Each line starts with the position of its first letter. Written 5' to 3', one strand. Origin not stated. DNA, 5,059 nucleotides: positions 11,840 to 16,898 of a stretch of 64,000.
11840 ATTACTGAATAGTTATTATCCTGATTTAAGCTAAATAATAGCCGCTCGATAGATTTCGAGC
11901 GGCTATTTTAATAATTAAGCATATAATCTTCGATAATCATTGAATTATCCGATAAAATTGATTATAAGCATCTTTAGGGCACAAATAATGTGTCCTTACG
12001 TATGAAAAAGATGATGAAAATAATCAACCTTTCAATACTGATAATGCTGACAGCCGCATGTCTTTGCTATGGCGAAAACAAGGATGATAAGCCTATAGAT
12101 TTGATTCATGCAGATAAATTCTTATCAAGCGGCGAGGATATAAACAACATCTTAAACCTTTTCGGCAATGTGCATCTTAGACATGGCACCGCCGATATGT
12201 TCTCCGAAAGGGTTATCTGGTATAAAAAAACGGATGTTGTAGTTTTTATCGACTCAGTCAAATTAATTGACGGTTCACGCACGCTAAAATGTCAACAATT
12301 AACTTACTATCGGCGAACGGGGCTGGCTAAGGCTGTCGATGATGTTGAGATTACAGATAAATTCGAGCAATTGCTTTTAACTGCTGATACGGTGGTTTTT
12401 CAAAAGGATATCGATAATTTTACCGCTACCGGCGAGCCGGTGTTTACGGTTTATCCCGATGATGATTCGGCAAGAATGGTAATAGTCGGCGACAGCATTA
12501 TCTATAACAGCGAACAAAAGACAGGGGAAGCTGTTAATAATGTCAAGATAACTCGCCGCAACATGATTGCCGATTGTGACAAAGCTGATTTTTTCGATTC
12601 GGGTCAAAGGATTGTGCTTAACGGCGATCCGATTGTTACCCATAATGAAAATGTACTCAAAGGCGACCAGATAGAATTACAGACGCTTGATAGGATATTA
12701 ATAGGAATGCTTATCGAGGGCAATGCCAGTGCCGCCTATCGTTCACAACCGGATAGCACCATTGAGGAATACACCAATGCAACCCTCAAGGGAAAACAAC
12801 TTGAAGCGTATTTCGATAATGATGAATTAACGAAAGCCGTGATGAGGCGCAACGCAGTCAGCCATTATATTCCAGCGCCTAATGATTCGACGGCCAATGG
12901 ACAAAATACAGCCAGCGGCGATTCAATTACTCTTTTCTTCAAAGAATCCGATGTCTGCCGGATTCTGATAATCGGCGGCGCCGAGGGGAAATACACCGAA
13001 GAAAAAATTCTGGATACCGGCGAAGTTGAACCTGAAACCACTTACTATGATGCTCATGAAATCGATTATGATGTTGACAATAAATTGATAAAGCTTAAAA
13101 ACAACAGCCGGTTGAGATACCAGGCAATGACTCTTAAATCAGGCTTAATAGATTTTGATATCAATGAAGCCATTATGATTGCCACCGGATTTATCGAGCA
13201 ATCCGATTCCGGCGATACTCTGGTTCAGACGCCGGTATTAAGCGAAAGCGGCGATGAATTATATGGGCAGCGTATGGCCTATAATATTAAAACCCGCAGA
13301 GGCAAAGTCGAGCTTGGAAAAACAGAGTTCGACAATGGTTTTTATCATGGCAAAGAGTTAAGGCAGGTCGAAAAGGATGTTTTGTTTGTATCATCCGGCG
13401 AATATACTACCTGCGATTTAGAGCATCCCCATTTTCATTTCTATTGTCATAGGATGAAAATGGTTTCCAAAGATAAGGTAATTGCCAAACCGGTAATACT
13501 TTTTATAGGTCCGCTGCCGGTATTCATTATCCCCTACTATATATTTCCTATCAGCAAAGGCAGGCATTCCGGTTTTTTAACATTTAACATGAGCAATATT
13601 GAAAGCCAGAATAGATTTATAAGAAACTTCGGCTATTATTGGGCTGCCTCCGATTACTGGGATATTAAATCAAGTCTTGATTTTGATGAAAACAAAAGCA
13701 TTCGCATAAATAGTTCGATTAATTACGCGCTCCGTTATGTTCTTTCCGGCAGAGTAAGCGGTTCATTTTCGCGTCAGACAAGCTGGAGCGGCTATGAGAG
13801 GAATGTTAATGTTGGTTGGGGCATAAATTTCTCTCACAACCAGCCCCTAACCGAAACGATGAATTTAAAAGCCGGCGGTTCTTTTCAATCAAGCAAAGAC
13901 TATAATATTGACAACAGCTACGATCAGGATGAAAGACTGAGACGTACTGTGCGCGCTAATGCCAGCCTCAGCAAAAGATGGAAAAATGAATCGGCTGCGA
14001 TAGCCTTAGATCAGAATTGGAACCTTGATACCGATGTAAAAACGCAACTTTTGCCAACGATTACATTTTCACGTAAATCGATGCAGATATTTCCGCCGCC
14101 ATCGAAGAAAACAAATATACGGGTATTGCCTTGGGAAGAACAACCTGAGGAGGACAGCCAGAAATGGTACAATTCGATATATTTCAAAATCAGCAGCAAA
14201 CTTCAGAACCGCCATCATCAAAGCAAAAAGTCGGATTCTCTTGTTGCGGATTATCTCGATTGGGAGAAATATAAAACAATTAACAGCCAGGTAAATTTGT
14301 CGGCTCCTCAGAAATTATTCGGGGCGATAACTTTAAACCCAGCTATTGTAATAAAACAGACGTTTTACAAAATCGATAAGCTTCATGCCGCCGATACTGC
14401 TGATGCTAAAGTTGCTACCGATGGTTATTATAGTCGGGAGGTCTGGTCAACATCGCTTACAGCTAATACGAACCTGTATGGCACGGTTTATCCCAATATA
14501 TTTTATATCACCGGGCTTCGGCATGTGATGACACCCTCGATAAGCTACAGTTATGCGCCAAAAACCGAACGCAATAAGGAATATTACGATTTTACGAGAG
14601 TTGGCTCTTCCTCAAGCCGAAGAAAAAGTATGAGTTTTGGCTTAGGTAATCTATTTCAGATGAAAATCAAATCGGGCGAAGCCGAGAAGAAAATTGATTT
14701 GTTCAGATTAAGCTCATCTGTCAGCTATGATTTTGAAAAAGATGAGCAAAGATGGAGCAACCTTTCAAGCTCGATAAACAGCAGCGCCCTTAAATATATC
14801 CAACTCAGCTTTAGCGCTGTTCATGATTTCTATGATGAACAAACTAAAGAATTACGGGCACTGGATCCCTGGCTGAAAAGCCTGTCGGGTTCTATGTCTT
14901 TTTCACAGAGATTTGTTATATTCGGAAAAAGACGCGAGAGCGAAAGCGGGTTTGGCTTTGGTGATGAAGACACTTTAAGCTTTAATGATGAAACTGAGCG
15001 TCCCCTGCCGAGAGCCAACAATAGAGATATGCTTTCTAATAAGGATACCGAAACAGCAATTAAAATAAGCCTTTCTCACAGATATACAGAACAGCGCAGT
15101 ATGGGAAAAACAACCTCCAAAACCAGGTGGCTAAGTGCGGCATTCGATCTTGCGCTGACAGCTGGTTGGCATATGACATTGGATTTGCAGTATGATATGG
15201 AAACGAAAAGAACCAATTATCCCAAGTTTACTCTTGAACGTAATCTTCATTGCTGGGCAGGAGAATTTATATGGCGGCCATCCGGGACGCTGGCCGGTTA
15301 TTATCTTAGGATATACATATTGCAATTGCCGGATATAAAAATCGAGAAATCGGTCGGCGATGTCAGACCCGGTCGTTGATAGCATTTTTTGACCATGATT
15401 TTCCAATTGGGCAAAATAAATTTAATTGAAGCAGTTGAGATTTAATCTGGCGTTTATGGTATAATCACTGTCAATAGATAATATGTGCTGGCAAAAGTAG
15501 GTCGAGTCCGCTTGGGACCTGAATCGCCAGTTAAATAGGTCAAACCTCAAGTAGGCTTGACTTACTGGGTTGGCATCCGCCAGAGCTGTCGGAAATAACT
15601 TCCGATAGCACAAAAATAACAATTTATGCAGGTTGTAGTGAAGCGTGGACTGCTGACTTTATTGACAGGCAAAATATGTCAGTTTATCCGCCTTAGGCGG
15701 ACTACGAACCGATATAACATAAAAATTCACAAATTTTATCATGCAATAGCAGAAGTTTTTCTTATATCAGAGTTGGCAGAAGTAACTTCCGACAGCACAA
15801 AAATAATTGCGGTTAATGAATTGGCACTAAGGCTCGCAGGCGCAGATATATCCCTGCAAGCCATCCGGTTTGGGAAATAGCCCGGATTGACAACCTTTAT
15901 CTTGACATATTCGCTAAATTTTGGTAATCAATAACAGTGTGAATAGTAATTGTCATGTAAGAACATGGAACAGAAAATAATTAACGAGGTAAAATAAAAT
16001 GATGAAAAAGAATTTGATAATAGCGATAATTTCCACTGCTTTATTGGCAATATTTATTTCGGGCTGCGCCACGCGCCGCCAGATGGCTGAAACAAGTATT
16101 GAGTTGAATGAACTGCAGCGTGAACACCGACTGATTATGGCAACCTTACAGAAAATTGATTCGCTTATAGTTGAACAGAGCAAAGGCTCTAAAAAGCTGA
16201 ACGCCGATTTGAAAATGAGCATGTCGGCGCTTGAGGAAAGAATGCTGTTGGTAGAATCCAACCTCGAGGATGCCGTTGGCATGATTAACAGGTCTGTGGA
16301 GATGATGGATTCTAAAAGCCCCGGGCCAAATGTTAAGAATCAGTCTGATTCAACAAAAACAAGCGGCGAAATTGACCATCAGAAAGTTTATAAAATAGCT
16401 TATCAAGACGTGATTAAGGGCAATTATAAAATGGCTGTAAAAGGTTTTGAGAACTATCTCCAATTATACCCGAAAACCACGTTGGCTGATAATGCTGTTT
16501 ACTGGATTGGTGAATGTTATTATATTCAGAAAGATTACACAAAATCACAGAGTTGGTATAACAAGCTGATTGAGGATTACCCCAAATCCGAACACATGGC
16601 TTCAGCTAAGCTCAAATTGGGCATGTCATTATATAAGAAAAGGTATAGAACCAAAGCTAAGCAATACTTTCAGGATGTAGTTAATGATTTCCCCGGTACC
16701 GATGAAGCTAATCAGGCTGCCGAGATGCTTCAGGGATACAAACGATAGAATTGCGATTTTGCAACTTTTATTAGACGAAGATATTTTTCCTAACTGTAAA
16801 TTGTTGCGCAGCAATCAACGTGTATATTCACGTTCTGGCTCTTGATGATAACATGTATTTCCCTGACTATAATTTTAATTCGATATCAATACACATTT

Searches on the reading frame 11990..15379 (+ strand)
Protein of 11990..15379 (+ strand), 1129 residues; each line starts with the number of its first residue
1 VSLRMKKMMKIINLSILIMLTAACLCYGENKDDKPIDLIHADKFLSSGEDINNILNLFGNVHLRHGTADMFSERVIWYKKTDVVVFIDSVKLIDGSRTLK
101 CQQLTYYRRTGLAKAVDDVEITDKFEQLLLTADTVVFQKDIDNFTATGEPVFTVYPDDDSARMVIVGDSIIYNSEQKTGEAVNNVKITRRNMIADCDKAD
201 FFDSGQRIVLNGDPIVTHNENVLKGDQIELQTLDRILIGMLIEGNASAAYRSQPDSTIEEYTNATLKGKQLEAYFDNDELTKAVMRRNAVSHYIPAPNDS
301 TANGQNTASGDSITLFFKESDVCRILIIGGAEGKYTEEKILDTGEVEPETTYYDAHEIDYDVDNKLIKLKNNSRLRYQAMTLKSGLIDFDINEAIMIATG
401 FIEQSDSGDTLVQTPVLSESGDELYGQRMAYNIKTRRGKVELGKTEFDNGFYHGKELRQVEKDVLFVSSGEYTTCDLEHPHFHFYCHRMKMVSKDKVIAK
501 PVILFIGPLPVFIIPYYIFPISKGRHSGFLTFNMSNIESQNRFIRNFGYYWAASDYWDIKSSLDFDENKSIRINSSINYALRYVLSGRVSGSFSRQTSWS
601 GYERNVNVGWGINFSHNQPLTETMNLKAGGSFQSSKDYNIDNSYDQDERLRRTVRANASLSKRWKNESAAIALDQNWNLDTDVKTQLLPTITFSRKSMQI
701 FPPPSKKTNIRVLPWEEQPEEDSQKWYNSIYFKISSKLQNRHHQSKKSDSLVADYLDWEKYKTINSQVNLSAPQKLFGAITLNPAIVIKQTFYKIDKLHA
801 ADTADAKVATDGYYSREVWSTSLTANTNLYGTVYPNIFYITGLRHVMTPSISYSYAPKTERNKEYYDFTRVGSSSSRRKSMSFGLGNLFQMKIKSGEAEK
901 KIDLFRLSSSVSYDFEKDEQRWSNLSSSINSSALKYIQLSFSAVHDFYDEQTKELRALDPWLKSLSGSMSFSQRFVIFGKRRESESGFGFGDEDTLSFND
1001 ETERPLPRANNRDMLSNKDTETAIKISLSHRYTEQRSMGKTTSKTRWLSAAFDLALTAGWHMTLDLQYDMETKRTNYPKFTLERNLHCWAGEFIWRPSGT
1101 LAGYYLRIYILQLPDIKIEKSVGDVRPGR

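Call 28: search_protein_families(library=pfam, proteins=[window:11990-15379:+], max_evalue=0.00001)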
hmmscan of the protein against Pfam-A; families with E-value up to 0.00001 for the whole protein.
window:11990-15379:+ (1129 aa): 3 families
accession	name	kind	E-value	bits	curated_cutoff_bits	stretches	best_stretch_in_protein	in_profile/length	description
PF19838.5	LptD_2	-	5.2e-67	226.9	22.5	1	497-948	1-464/464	LptD protein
PF03968.19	LptD_N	-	2e-14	54.2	20.4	1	50-232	11-109/113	LptA/(LptD N-terminal domain) LPS transport protein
PF13100.11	OstA_2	-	4.1e-08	33.4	21.2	0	37-129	5-97/158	OstA-like protein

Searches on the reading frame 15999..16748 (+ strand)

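Call 28: search_protein_families(library=pfam, proteins=[window:15999-16748:+], max_evalue=0.00001)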
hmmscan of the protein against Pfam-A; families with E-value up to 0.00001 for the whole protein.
window:15999-16748:+ (249 aa): 3 families
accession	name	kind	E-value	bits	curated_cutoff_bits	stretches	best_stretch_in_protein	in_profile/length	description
PF13174.12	TPR_6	-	4.2e-11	43.2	26.3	0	166-197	2-33/33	Tetratricopeptide repeat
PF07719.23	TPR_2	-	1.8e-09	37.4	27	0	167-196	4-33/34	Tetratricopeptide repeat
PF13525.12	YfiO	-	7.4e-09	36.1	25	1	126-244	4-133/203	Outer membrane lipoprotein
